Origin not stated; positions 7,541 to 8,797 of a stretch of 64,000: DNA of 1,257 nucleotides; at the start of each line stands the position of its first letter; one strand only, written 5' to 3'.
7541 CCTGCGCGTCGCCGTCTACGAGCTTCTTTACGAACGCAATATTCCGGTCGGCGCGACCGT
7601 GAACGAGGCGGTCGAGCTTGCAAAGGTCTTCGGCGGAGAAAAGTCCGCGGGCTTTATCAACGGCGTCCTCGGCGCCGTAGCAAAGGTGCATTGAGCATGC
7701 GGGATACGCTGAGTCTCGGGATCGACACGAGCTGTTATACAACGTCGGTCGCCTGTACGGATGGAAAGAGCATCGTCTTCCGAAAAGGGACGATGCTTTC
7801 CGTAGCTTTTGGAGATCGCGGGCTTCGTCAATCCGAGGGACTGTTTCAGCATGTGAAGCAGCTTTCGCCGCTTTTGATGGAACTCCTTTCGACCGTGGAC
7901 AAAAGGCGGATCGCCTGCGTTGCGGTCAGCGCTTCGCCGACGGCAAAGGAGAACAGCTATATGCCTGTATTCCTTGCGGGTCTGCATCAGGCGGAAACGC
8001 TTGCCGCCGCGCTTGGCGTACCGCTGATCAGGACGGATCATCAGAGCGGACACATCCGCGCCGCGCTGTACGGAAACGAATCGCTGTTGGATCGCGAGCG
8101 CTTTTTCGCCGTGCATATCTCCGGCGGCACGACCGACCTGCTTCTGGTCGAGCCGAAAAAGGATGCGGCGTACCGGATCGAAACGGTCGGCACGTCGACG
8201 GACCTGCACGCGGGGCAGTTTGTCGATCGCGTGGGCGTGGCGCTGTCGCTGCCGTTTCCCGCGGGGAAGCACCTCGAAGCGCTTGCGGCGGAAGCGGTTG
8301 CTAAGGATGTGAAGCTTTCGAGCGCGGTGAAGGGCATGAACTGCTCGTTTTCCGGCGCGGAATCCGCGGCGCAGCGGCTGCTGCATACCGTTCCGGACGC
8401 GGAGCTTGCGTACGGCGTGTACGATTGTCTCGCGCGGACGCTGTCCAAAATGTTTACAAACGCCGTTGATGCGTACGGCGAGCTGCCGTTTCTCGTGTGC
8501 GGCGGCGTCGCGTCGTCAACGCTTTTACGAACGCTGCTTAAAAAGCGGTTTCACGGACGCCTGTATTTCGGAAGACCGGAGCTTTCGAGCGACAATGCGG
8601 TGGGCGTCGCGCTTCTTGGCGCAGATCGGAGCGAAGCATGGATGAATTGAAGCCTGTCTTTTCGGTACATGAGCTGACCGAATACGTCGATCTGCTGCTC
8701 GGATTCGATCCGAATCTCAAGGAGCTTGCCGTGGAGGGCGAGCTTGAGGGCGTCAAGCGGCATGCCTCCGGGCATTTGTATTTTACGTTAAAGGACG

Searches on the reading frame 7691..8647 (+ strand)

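Call 34: search_protein_families(library=pfam, proteins=[window:7691-8647:+], max_evalue=0.001)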
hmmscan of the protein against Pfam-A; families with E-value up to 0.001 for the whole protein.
window:7691-8647:+ (319 aa): 1 family
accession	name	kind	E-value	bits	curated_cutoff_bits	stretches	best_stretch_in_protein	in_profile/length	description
PF00814.31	TsaD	-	3.6e-25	89.6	24.8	1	53-306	28-262/264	tRNA N6-adenosine threonylcarbamoyltransferase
